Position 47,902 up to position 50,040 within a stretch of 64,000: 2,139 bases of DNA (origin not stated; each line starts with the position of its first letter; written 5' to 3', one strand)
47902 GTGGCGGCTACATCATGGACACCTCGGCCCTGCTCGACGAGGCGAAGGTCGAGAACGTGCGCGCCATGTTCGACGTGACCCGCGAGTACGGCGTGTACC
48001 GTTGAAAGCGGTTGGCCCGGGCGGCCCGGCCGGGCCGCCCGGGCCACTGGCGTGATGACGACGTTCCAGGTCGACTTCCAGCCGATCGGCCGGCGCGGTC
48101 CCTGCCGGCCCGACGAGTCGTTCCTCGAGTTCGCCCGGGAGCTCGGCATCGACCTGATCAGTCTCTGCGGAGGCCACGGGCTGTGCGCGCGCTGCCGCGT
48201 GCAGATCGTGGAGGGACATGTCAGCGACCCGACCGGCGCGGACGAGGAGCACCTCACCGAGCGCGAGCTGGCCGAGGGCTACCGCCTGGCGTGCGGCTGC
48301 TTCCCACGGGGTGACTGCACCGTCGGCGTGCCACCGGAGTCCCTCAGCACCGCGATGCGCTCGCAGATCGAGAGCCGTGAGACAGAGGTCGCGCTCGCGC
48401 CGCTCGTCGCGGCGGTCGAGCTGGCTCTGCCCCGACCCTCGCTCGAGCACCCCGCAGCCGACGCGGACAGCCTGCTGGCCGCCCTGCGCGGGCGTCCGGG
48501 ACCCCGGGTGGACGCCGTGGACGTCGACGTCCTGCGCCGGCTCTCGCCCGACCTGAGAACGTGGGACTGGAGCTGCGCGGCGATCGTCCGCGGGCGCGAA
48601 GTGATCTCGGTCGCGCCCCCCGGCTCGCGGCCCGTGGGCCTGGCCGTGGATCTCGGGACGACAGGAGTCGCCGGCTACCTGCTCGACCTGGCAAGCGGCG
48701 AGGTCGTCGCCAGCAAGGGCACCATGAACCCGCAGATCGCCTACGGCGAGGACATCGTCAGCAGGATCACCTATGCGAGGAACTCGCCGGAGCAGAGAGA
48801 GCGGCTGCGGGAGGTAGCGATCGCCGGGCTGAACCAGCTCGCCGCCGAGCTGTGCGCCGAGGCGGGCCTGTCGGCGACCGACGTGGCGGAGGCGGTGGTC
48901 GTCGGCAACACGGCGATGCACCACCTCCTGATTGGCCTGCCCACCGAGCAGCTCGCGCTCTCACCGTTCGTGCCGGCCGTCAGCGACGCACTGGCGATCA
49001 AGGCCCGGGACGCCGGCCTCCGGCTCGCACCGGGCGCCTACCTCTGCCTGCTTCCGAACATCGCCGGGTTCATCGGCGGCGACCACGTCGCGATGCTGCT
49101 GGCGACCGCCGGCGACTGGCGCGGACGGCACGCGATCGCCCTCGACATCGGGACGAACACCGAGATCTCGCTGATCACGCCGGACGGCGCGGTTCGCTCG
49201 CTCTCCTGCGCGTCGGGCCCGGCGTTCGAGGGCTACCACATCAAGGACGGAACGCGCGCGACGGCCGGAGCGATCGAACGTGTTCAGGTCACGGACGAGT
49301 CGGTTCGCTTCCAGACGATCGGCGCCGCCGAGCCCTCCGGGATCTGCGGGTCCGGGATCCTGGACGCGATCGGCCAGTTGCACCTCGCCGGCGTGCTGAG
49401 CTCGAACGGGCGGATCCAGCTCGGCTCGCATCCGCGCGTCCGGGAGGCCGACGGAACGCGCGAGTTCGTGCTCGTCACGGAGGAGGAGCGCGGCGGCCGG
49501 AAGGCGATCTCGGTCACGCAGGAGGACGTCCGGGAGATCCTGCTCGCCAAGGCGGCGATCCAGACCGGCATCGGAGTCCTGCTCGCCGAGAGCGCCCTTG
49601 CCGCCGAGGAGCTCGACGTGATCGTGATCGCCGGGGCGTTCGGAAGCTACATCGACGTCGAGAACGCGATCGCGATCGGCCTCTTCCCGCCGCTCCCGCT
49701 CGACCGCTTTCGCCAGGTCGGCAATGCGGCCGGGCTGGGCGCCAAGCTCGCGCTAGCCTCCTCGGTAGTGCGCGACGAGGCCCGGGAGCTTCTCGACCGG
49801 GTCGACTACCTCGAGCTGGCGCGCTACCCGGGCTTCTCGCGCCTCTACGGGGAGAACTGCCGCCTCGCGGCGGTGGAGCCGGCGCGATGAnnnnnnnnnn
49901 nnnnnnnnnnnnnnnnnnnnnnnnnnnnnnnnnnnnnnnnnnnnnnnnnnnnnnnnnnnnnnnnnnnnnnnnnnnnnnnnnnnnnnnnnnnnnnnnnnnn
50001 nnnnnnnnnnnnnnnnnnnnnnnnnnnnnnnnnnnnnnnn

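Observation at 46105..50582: Corrinoid methyltransferase module with one methyltransferase but two different cobalamin-reactivation proteins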

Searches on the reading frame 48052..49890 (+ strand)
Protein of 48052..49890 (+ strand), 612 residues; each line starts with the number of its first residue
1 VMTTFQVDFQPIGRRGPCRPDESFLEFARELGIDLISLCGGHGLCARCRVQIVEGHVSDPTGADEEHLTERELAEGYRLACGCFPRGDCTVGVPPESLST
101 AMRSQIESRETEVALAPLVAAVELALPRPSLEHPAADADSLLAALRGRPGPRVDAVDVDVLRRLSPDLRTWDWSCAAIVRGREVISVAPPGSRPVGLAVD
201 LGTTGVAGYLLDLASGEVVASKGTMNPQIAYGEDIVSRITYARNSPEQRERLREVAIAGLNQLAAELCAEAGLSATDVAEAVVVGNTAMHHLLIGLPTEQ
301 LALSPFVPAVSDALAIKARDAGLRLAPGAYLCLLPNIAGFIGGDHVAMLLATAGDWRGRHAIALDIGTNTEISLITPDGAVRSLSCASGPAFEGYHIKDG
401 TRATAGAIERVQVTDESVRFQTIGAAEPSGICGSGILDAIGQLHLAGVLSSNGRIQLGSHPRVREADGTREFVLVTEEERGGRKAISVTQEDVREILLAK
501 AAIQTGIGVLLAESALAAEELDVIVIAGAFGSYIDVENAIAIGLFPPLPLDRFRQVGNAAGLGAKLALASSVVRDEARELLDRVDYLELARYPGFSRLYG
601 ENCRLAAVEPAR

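Call 3: search_protein_families(library=pfam, proteins=[window:48052-49890:+], max_evalue=0.01)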
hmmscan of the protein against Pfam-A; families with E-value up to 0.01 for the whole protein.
window:48052-49890:+ (612 aa): 4 families
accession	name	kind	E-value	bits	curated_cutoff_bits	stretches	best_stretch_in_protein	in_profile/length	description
PF14574.11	RACo_C_ter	-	2.9e-74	249.9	27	1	361-606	3-250/261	C-terminal domain of RACo the ASKHA domain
PF17651.6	Raco_middle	-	3.5e-53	180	26.8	1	196-352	2-158/163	RACo middle region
PF00111.32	Fer2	-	3.8e-12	46.4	21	1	13-85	7-76/77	2Fe-2S iron-sulfur cluster binding domain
PF17650.6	RACo_linker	-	4.5e-10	39.6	26.2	1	110-189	3-81/86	RACo linker region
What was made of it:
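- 48052..49890 (+): RACo/RACE-type ATP-dependent reductive activator of corrinoid proteins, 612 aa ([2Fe-2S] ferredoxin domain + linker + middle + ASKHA domain). Pfam Fer2, RACo_linker, Raco_middle, RACo_C_ter (call 3).
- Checked: RACo, 48052-49890 (612 aa): Fer2 + RACo_linker + Raco_middle + RACo_C_ter (call 3).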

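Call 4: search_protein_families(library=ncbifam, proteins=[window:48052-49890:+], max_evalue=0.01)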
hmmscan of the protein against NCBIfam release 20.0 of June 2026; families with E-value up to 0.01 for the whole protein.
window:48052-49890:+ (612 aa): 10 families
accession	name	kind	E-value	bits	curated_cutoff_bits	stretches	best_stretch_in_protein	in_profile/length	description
NF040756.1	corr_regen_AcsV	exception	3.9e-120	402.1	800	1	7-597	2-615/632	corrinoid activation/regeneration protein AcsV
TIGR04270.1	Rama_corrin_act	subfamily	2.7e-28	98.6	500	1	196-578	2-382/534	methylamine methyltransferase corrinoid protein reductive activase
TIGR01941.1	nqrF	equivalog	1e-09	37.9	295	1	25-99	53-126/405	NADH:ubiquinone reductase (Na(+)-transporting) subunit F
TIGR02008.1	fdx_plant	subfamily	1.1e-07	31.5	81.15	1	18-92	19-89/97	ferredoxin [2Fe-2S]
NF045803.1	MethMoxFADbindMmoC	equivalog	1.2e-06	27.5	500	1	18-116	18-114/343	aromatic/alkene monooxygenase hydroxylase FAD-binding subunit MmoC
NF058606.1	GlBtMonoRdsGbcB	equivalog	1.4e-06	27.5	500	1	4-91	277-360/362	glycine betaine monooxygenase reductase subunit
NF040810.1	BenC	equivalog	1.8e-06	27.3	430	1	18-114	17-110/333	benzoate 1,2-dioxygenase electron transfer component BenC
NF007964.0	PRK10684.1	equivalog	1.8e-06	27.1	383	1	42-91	286-332/333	NADH oxidoreductase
TIGR02160.1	PA_CoA_Oxy5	hypoth_equivalog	3.9e-05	22.6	420.8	1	21-89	282-346/352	1,2-phenylacetyl-CoA epoxidase subunit PaaE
NF004317.0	PRK05713.1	equivalog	0.0005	19.4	338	1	32-92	27-83/312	iron-sulfur-binding ferredoxin reductase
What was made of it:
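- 48052..49890 (+): NCBIfam AcsV scores 402 bits, below its cut-off of 800 (call 4).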

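Call 79: search_solved_structures(query=window:48052-49890:+, max_evalue=0.00001)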
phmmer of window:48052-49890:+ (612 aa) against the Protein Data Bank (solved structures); distinct sequences matched with E-value up to 0.00001: 31.
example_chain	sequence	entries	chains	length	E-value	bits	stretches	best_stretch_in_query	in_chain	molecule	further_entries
3zyy_X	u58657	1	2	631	3.4e-107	362.7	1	3-590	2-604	IRON-SULFUR CLUSTER BINDING PROTEIN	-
4c1n_K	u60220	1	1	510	3.9e-94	319.6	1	115-590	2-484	IRON-SULFUR CLUSTER BINDING PROTEIN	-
4c1n_I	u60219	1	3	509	5.3e-94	319.1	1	116-590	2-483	IRON-SULFUR CLUSTER BINDING PROTEIN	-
1iue_A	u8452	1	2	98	1.2e-08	37.3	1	15-93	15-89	FERREDOXIN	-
3av8_A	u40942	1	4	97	5.4e-08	35.1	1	20-94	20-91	Ferredoxin-1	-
6vjv_A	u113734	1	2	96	1.2e-07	34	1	17-93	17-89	Ferredoxin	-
4zho_A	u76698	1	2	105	1.4e-07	33.8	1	3-96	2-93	Ferredoxin-2, chloroplastic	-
3wcq_A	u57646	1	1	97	1.8e-07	33.4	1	17-94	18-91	Ferredoxin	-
3ab5_A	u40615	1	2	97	2.1e-07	33.2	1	17-94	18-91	Ferredoxin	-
6khi_1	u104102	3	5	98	2.6e-07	32.8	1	19-91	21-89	Ferredoxin-1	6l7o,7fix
7s3d_X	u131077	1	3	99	2.7e-07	32.8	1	19-93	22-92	2Fe-2S ferredoxin-type domain-containing protein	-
6b03_F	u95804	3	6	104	2.8e-07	32.8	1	11-96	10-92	Ferredoxin-2, chloroplastic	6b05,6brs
7akt_A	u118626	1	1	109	3.2e-07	32.6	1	17-95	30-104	Ferredoxin, chloroplastic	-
1roe_A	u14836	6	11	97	3.4e-07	32.5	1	20-91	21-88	FERREDOXIN | Ferredoxin-1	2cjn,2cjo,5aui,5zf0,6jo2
3p63_A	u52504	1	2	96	4e-07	32.3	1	9-93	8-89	Ferredoxin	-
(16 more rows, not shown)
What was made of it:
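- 48052..49890 (+): PDB 3ZYY at 3.4e-107 over residues 3-590 (call 79).
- On RACo / RACE reductive activator: 3ZYY matches at 3.4e-107 over residues 3-590 (call 79).
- Closest known: RACo of Carboxydothermus hydrogenoformans. Same: The domain order is identical ([2Fe-2S] Fer2, linker, middle, ASKHA), with full-length similarity at 3.4e-107 (call 79).
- Checked: PDB 3ZYY matches at 3.4e-107 over the full length (call 79).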
